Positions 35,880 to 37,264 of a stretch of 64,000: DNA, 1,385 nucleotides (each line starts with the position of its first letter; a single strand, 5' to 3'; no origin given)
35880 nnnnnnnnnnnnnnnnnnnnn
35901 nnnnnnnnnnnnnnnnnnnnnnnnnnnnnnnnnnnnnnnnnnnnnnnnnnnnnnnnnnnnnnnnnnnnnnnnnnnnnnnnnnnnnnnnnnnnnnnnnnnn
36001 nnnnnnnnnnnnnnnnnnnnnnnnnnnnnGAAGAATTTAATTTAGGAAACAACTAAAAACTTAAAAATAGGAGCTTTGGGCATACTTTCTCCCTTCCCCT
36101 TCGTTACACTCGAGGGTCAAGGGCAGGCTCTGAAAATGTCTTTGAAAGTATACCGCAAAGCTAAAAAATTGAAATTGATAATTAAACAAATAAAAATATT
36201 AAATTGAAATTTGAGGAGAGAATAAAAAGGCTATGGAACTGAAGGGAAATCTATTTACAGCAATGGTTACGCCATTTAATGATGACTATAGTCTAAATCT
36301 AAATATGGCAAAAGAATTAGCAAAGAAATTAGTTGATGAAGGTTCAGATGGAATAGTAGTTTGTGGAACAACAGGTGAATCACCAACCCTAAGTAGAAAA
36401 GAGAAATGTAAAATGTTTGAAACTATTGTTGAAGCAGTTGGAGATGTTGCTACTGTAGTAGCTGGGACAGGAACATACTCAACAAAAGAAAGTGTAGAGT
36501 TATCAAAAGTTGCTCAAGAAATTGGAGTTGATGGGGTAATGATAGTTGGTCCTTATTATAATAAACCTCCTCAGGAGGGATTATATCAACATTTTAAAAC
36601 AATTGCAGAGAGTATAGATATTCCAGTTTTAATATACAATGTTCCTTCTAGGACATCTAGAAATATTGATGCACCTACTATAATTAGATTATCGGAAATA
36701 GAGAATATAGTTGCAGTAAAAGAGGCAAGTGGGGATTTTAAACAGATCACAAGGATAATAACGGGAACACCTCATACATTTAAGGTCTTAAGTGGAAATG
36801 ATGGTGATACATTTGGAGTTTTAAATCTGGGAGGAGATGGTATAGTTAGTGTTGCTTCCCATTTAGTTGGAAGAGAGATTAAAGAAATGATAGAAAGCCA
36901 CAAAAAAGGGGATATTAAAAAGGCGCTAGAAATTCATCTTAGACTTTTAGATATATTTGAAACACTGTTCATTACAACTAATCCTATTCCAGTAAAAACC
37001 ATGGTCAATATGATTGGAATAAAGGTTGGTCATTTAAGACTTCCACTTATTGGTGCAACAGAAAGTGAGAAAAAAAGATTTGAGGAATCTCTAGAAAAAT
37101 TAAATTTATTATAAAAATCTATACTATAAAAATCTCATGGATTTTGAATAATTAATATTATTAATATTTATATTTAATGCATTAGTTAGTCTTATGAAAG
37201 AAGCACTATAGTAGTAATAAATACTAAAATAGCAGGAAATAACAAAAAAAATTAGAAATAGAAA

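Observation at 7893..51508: Family of co-oriented intergenic imperfect-palindrome repeats (5 copies) with covariation, conserved bulge and wobble-compatible changes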

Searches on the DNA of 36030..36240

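Call 62: search_rna_families(source=window, start=36030, end=36240, threshold=evalue, max_evalue=10)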
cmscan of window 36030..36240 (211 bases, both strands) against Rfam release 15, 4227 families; matches with E-value up to 10: 4.
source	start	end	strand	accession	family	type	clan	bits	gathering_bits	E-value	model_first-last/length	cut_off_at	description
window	36034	36133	-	RF02143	HYMAI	Gene; lncRNA;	-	25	80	0.0023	132-241/241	no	Hydatidiform mole associated and imprinted conserved region 1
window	36128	36184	-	RF02107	DLEU2_3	Gene; lncRNA;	-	14.9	60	6.4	1-76/76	no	Deleted in lymphocytic leukemia 2 conserved region 3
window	36039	36188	+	RF02546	LSU_trypano_mito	Gene; rRNA;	CL00112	10.5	60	3.6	211-561/561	no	Trypanosomatid mitochondrial large subunit ribosomal RNA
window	36030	36185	-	RF01946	KCNQ1OT1_1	Gene; lncRNA;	-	5.4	70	1.5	323-464/464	no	KCNQ1 overlapping transcript 1 conserved region 1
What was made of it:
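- Tried and rejected: No Rfam hit even at E = 10 (call 62), and the CUGA/GAAA motifs are not at the junction.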

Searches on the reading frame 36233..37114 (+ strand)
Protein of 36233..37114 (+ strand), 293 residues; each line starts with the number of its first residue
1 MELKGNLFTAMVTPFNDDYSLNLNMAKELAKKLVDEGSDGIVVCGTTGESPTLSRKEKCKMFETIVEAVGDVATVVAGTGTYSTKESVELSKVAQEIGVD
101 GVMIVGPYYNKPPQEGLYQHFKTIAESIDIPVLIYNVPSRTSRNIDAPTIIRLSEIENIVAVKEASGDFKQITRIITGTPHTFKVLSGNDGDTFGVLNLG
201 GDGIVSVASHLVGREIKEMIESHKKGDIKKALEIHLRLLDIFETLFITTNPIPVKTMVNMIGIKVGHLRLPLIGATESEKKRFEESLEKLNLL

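Call 36: find_homologous_proteins(query=window:36233-37114:+, max_evalue=1e-60)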
Query window:36233-37114:+ (293 aa): 7617 proteins with E <= 1e-60 among 8000 candidates; the best 120 are listed.
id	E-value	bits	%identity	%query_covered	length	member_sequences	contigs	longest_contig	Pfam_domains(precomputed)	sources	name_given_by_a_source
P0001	1.5e-181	620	97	100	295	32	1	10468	PF00701.29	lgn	-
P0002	5.5e-181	618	98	100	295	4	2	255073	PF00701.29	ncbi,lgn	-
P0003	2.0e-173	593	94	100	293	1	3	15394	PF00701.29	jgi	jgi:4-hydroxy-tetrahydrodipicolinate synthase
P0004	2.0e-173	593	94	100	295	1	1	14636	PF00701.29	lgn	-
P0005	9.1e-166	568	88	100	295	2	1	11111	PF00701.29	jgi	-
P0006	1.1e-163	561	86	100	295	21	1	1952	PF00701.29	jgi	-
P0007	1.5e-125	436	87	76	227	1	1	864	PF00701.29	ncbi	ncbi:unnamed protein product, partial [marine sediment metagenome]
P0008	1.7e-105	370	59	99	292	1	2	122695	PF00701.29,PF19799.6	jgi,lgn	jgi:4-hydroxy-tetrahydrodipicolinate synthase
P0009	8.2e-105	368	58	100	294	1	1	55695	PF00701.29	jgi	-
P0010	1.5e-104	367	57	100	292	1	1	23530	PF00701.29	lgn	-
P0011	3.0e-104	366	58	99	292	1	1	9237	PF00701.29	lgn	-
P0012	4.3e-104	366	57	100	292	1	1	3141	PF00701.29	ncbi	-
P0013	5.6e-104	365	56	99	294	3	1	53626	PF00701.29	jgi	jgi:4-hydroxy-tetrahydrodipicolinate synthase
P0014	7.6e-104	365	55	100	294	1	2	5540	PF00701.29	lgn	-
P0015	7.6e-104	365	55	100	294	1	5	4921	PF00701.29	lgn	-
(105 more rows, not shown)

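Call 38: find_encoding_contigs(protein=P0005, flank=10000, max_places=3)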
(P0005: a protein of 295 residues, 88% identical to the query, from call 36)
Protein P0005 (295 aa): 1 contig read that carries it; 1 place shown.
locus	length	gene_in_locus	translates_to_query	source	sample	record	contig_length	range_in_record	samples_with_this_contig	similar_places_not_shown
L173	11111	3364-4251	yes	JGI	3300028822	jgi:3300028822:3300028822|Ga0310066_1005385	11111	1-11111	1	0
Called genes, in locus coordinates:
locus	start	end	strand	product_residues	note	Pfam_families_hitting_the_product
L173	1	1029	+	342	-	?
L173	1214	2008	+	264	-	PF01113:DapB_N, PF05173:DapB_C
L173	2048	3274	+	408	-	PF00696:AA_kinase, PF13840:ACT_7, PF22468:ACT_9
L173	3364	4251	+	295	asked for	PF00701:DHDPS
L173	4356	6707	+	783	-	PF13491:FtsK_4TM, PF17854:FtsK_alpha, PF01580:FtsK_SpoIIIE, PF09397:FtsK_gamma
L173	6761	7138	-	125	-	PF04126:Cyclophil_like, PF18050:Cyclophil_like2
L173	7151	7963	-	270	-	PF04055:Radical_SAM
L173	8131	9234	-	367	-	PF04015:DUF362, PF14697:Fer4_21 (faint), PF25160:LdpA_Fe-S-bd (faint), PF00037:Fer4 (weak), PF12797:Fer4_2 (faint), PF12838:Fer4_7 (weak), PF12837:Fer4_6 (weak)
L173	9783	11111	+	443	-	?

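Call 39: find_encoding_contigs(protein=P0003, flank=10000, max_places=3)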
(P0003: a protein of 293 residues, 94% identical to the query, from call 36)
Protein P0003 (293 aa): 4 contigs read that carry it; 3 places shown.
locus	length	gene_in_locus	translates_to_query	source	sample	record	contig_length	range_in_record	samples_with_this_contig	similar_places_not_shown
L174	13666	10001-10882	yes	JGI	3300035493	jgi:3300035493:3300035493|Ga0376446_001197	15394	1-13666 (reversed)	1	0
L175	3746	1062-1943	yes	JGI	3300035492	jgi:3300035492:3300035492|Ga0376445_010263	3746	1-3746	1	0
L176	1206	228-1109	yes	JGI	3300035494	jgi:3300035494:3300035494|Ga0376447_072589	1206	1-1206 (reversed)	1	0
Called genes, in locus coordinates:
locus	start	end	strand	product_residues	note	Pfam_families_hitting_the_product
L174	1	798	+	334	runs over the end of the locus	PF01368:DHH, PF02272:DHHA1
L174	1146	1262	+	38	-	-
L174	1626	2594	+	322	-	PF06574:FAD_syn, PF01467:CTP_transf_like (weak), PF01687:Flavokinase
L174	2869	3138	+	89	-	PF00312:Ribosomal_S15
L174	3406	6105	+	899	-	PF01138:RNase_PH, PF03725:RNase_PH_C, PF03726:PNPase, PF01138:RNase_PH, PF00013:KH_1, PF22675:KH-I_KHDC4-BBP (faint), PF00013:KH_1, PF00575:S1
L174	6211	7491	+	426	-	PF00675:Peptidase_M16, PF05193:Peptidase_M16_C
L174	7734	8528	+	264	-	PF01113:DapB_N, PF05173:DapB_C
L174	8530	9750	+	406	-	PF00696:AA_kinase, PF13840:ACT_7, PF22468:ACT_9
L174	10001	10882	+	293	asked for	PF00701:DHDPS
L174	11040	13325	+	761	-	PF13491:FtsK_4TM, PF17854:FtsK_alpha, PF01580:FtsK_SpoIIIE, PF09397:FtsK_gamma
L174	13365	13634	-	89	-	-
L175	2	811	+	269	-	?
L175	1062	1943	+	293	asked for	PF00701:DHDPS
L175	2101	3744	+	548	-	?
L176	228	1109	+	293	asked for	PF00701:DHDPS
